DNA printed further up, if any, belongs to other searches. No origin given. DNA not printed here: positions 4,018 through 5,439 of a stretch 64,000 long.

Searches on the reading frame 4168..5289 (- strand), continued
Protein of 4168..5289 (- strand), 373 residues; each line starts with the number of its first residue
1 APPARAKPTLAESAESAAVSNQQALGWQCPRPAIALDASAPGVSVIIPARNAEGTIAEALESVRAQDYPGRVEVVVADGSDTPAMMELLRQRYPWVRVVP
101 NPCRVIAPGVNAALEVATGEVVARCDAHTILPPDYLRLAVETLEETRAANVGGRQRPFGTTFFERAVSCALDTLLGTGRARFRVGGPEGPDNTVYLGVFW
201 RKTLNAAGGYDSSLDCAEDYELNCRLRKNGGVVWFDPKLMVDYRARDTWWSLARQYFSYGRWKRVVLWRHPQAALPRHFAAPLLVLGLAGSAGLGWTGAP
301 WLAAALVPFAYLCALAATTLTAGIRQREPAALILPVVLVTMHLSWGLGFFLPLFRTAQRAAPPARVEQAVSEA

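Call 34: fold_search(model_id=the predicted structure, library=pdb)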
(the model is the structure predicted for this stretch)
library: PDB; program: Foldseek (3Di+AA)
matches with E <= 10: 1079; with E <= 0.001: 338
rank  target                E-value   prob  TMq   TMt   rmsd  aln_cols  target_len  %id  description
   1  6yv7_A                2.3e-12  1.00  0.51  0.55   8.9       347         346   21  Mannosyltransferase PcManGT from Pyrobaculum calidifontis (released 2020-07-22)
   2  9b8v_E                3.0e-12  1.00  0.56  0.28   7.7       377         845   14  AlphaFold2 informed cryo-EM model of the E. coli cellulose synthase BcsAG3B6 complex (released 2025-02-19)
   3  6yv7_B                3.8e-12  1.00  0.49  0.53   9.3       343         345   23  Mannosyltransferase PcManGT from Pyrobaculum calidifontis (released 2020-07-22)
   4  8ui1                  3.3e-11  1.00  0.44  0.33   7.9       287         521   18  X-ray crystal structure of Toxoplasma gondii GalNAc-T3 at pH 7.3 (released 2024-05-15)
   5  4d11_B                3.9e-11  1.00  0.45  0.35   7.0       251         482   20  GalNAc-T2 crystal soaked with UDP-5SGalNAc, mEA2 peptide and manganese (Lower resolution dataset) (released 2014-05-28)
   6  6nqt_F                3.9e-11  1.00  0.48  0.38   7.8       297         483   18  GalNac-T2 soaked with UDP-sugar (released 2020-01-29)
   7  8ujf_A                4.1e-11  1.00  0.45  0.33   7.0       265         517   18  X-ray crystal structure of Toxoplasma gondii GalNAc-T3 in complex with UDP-GalNAc, Mn2+, and Muc5AC-3,13 (released 2024-05-15)
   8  4d11_D                4.3e-11  1.00  0.45  0.35   6.9       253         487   20  GalNAc-T2 crystal soaked with UDP-5SGalNAc, mEA2 peptide and manganese (Lower resolution dataset) (released 2014-05-28)
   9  6e4r_B                6.8e-11  1.00  0.46  0.35   7.4       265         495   18  Crystal Structure of the Drosophila Melanogaster Polypeptide N-Acetylgalactosaminyl Transferase PGANT9B (released 2018-09-12)
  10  8uhz                  6.8e-11  1.00  0.45  0.33   7.4       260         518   19  X-ray crystal structure of Toxoplasma gondii GalNAc-T3 in complex with Mn2+ (released 2024-05-15)
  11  8ujf_B                6.8e-11  1.00  0.45  0.33   8.1       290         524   18  X-ray crystal structure of Toxoplasma gondii GalNAc-T3 in complex with UDP-GalNAc, Mn2+, and Muc5AC-3,13 (released 2024-05-15)
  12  9fnn_A                7.2e-11  1.00  0.53  0.28   7.6       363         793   15  Cryo-EM structure of the c-di-GMP-saturated 'crown'less Bcs macrocomplex for cellulose secretion in E. coli (released 2024-10-16)
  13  8uje                  7.6e-11  1.00  0.46  0.33   5.8       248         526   19  X-ray crystal structure of Toxoplasma gondii GalNAc-T3 in complex with UDP-GalNAc, Mn2+, and Muc5AC-3,13 (released 2024-05-15)
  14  9omn_B                8.1e-11  1.00  0.46  0.62  11.3       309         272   17  WrtF fucosyltransferase - GDP-2-deoxy-2-fluoro-beta-L-fucose (released 2025-10-29)
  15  9omm_B                8.1e-11  1.00  0.45  0.61  11.4       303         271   17  WrtF fucosyltransferase - tetrasaccharide product (released 2025-10-29)
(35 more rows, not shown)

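Call 36: find_encoding_contigs(protein=P0065, flank=10000, max_places=1)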
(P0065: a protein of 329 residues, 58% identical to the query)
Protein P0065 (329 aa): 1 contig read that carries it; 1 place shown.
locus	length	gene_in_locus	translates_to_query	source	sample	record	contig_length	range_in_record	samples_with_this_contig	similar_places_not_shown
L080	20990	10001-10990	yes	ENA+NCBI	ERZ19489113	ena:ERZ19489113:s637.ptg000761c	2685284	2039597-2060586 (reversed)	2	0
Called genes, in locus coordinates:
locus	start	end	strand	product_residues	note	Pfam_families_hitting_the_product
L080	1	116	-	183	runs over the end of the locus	-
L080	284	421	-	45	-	-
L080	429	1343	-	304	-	PF16162:KwaB (weak)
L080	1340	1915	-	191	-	PF28043:KwaA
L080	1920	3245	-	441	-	PF01420:Methylase_S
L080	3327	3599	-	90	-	-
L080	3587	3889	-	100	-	-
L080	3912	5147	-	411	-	-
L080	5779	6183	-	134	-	PF01850:PIN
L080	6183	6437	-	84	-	PF02604:PhdYeFM_antitox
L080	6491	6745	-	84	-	PF10387:DUF2442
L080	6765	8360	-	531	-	PF12161:HsdM_N, PF02384:N6_Mtase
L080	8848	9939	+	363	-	PF01408:GFO_IDH_MocA, PF22725:GFO_IDH_MocA_C3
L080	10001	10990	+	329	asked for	PF00535:Glycos_transf_2, PF13641:Glyco_tranf_2_3, PF13632:Glyco_trans_2_3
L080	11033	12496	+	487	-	PF01943:Polysacc_synt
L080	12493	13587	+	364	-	PF20706:GT4-conflict (faint), PF00534:Glycos_transf_1, PF13692:Glyco_trans_1_4, PF13524:Glyco_trans_1_2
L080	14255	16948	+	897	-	-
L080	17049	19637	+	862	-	-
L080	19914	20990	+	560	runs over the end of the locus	PF07669:Eco57I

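Call 46: search_protein_families(library=pfam, proteins=[L080:14255-16945:+], max_evalue=1)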
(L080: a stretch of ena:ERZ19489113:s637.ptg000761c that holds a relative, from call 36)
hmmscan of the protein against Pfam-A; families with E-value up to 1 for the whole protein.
L080:14255-16945:+ (897 aa): 1 family
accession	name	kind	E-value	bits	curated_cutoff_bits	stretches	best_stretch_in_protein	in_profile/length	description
PF02366.24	PMT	-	0.00015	21.8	22.7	1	83-229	52-204/245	Dolichyl-phosphate-mannose-protein mannosyltransferase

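Call 52: search_protein_families(library=pfam, proteins=[L027:4016-5833:+, L063:13566-15191:+, L038:2483-4963:+, L023:16156-18612:+, L007:7003-8022:-, L020:6180-7172:+, L057:1588-3564:+, L061:11187-12320:+, L061:7270-8562:+, L063:16727-19195:+], max_evalue=0.01)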
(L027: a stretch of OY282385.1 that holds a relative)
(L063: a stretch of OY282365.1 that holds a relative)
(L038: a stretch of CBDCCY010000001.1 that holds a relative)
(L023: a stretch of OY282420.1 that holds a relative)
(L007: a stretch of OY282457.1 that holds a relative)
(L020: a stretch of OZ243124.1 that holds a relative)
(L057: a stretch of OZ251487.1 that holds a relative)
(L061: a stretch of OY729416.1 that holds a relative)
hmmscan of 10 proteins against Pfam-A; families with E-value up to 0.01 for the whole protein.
L027:4016-5833:+ (606 aa): 1 family
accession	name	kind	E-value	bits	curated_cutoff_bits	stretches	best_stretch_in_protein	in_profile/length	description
PF04932.20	Wzy_C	-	3e-10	40.5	31.7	1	454-517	79-147/149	O-Antigen ligase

L063:13566-15191:+ (542 aa): 3 families
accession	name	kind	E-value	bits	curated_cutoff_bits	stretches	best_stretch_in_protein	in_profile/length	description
PF04932.20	Wzy_C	-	8.4e-12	45.6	31.7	2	404-472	76-148/149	O-Antigen ligase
PF13231.12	PMT_2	-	6.4e-06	26.9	26.1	1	159-258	60-157/160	Dolichyl-phosphate-mannose-protein mannosyltransferase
PF13425.11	O-antigen_lig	-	0.0069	15.7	31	0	206-502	213-422/462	O-antigen ligase like membrane protein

L038:2483-4963:+ (827 aa): 1 family
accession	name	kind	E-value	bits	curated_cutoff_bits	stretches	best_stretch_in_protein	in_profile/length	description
PF14296.11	O-ag_pol_Wzy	-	0.0093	15.1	26.6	0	717-791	383-454/468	O-antigen polysaccharide polymerase Wzy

L023:16156-18612:+ (819 aa): 2 families
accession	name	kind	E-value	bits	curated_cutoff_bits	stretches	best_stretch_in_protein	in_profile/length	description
PF00041.27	fn3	-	2e-10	41.2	25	1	460-567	6-83/84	Fibronectin type III domain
PF04932.20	Wzy_C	-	3.4e-07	30.6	31.7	1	659-731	77-149/149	O-Antigen ligase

L007:7003-8022:- (340 aa): 6 families
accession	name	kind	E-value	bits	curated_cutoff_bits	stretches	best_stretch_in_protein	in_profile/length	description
PF01370.27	Epimerase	-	2.1e-38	132.6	20.9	1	21-254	1-226/240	NAD dependent epimerase/dehydratase family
PF16363.11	GDP_Man_Dehyd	-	1.7e-26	93.9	27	1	23-326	2-331/332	GDP-mannose 4,6 dehydratase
PF01073.25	3Beta_HSD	-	1.7e-11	44.1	22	1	22-175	1-157/280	3-beta hydroxysteroid dehydrogenase/isomerase family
PF07993.18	NAD_binding_4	-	3.9e-09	36.5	20.1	1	98-196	101-209/258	Male sterility protein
PF13460.12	NAD_binding_10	-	3.9e-07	30.6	27.2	1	25-146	1-111/184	NAD(P)H-binding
PF05368.20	NmrA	-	6.9e-06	26.3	27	1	18-133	2-107/298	NmrA-like family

L020:6180-7172:+ (331 aa): 2 families
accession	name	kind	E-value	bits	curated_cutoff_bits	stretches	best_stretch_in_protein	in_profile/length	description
PF00288.32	GHMP_kinases_N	-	1.8e-13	51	22.3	1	75-157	7-87/87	GHMP kinases N terminal domain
PF08544.19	GHMP_kinases_C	-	3.2e-13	50.3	21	1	231-306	4-80/85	GHMP kinases C terminal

L057:1588-3564:+ (659 aa): 7 families
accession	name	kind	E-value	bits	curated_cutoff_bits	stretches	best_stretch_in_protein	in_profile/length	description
PF00733.27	Asn_synthase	-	2.3e-112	376.6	21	1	262-655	2-354/354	Asparagine synthase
PF13522.11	GATase_6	-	3.7e-41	140.6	27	1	34-169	1-130/130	Glutamine amidotransferase domain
PF13537.11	GATase_7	-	2.6e-39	134.5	25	1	51-174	1-122/123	Glutamine amidotransferase domain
PF06508.19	QueC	-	3.3e-05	23.9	22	1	282-339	4-60/210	Queuosine biosynthesis protein QueC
PF02540.23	NAD_synthase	-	0.00033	20.3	21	1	263-341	6-83/242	NAD synthase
PF12481.13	DUF3700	-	0.00042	20.3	27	1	122-163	124-165/228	Aluminium induced protein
PF24167.1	DUF7411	-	0.0011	19.1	28.7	1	280-341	3-60/194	Family of unknown function (DUF7411)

L061:11187-12320:+ (378 aa): 3 families
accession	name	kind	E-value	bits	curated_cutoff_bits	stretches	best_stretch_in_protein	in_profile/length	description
PF13579.12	Glyco_trans_4_4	-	1.7e-06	28.9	29.7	1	25-171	12-157/158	Glycosyl transferase 4-like domain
PF00534.26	Glycos_transf_1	-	0.0012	18.9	26.4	1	213-337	34-155/172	Glycosyl transferases group 1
PF13692.12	Glyco_trans_1_4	-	0.0074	17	27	0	210-326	18-128/142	Glycosyl transferases group 1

L061:7270-8562:+ (431 aa): 2 families
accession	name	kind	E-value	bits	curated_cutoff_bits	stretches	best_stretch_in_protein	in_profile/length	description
PF00560.39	LRR_1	-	1.7e-05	24.5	20.6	0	365-386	2-23/23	Leucine Rich Repeat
PF23598.1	LRR_14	-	0.0004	19.7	40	1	345-416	53-124/353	Leucine-rich repeat region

L063:16727-19195:+ (823 aa): 0 families

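Call 53: search_protein_families(library=pfam, proteins=[L044:12590-13225:-, L028:5686-6516:-, L007:13641-15260:-, L067:8721-9650:-, L074:12504-14594:-, L050:8316-9302:+, L043:16947-19265:+, L002:16421-17428:+, L045:15280-16428:-, L003:13803-14960:-], max_evalue=0.001)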
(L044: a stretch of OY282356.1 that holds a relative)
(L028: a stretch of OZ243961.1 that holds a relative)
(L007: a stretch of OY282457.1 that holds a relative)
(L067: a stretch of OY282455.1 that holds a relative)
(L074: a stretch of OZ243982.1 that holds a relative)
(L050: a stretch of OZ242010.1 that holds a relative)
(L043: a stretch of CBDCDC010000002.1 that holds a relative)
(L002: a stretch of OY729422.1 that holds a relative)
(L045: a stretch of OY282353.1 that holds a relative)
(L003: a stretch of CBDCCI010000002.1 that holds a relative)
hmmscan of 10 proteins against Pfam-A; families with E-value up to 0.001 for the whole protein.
L044:12590-13225:- (212 aa): 1 family
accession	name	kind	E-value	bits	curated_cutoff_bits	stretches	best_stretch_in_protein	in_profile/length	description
PF13580.11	SIS_2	-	3.1e-13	50.4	27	1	53-162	21-136/138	SIS domain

L028:5686-6516:- (277 aa): 4 families
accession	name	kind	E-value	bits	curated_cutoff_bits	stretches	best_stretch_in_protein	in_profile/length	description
PF13561.12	adh_short_C2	-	6.9e-67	225.9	27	1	15-251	3-236/236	Enoyl-(Acyl carrier protein) reductase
PF00106.31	adh_short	-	2.6e-49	167.8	26.6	1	8-192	2-188/195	short chain dehydrogenase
PF23441.1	SDR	-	2.5e-07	30.8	27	1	3-250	4-255/258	SDR-like rossmann domain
PF08659.16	KR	-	1.2e-05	25.8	22.6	1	8-157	2-153/180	KR domain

L007:13641-15260:- (540 aa): 2 families
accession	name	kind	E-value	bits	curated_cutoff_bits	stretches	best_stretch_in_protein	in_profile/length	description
PF04055.27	Radical_SAM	-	3e-27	96.3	29.5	1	259-416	4-164/166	Radical SAM superfamily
PF02310.24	B12-binding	-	1.4e-21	76.9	32.1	1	109-192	36-120/121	B12 binding domain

L067:8721-9650:- (310 aa): 1 family
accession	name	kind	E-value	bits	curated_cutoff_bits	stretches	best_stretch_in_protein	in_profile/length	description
PF13578.12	Methyltransf_24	-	8.5e-14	52.8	26.3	1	130-251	1-105/105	Methyltransferase domain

L074:12504-14594:- (697 aa): 1 family
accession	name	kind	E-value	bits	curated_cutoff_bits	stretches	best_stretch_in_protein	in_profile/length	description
PF04932.20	Wzy_C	-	2.7e-16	60.1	31.7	1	257-415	2-149/149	O-Antigen ligase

L050:8316-9302:+ (329 aa): 2 families
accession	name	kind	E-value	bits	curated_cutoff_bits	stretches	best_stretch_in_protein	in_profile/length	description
PF00535.33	Glycos_transf_2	-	7.7e-36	124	23.3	1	11-173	1-165/168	Glycosyl transferase family 2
PF13641.12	Glyco_tranf_2_3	-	1.1e-08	35.9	27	1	10-128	3-123/230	Glycosyltransferase like family 2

L043:16947-19265:+ (773 aa): 0 families

L002:16421-17428:+ (336 aa): 2 families
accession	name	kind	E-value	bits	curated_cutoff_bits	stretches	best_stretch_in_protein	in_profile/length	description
PF00005.33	ABC_tran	-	1.2e-33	117.1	25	1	17-161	1-137/137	ABC transporter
PF13304.12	AAA_21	-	9.8e-13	49.3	27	1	130-192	235-300/304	AAA domain, putative AbiEii toxin, Type IV TA system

L045:15280-16428:- (383 aa): 0 families

L003:13803-14960:- (386 aa): 4 families
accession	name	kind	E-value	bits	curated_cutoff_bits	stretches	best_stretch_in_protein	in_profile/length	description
PF00589.27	Phage_integrase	-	4.6e-21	75.8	27.1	1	197-359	2-170/172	Phage integrase family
PF22022.2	Phage_int_M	-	8.5e-09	36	27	1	102-187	8-94/96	Phage integrase central domain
PF13356.12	Arm-DNA-bind_3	-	2.7e-08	34.3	27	1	8-85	1-73/83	Arm DNA-binding domain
PF14659.12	Phage_int_SAM_3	-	1.3e-05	25.8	22.6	1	109-149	16-56/58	Phage integrase, N-terminal SAM-like domain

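Call 57: find_encoding_contigs(protein=P0002, flank=10000, max_places=4)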
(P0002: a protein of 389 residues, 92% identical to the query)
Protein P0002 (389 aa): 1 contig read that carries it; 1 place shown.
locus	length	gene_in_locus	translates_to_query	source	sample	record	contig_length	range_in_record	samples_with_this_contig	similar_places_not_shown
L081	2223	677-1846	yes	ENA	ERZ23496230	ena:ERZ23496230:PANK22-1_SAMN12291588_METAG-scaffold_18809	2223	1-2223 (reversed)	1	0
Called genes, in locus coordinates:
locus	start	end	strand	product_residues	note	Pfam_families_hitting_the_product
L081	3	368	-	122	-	?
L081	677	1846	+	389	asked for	PF13506:Glyco_transf_21, PF00535:Glycos_transf_2, PF13641:Glyco_tranf_2_3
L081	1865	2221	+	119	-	?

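Call 78: list_cluster_members(proteins=[P0001, P0011, P0017, P0139, P0155])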
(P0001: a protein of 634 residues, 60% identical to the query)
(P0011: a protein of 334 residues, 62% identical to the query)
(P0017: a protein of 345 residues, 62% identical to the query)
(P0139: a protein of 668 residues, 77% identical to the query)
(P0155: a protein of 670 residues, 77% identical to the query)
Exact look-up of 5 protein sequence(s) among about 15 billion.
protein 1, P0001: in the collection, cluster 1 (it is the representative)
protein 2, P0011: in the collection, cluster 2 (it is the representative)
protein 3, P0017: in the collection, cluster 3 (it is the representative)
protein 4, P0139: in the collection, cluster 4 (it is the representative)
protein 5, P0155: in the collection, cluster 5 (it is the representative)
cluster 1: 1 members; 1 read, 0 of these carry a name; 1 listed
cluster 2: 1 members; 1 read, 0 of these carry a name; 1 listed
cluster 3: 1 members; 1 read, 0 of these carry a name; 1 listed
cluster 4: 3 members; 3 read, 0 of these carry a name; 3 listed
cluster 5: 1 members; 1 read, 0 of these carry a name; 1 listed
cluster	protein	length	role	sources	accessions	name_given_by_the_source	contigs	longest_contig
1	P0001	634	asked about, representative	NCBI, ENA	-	-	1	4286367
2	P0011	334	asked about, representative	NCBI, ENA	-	-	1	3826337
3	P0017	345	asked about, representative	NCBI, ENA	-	-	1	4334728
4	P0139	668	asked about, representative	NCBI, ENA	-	-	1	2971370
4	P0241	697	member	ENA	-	-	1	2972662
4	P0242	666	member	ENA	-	-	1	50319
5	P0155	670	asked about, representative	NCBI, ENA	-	-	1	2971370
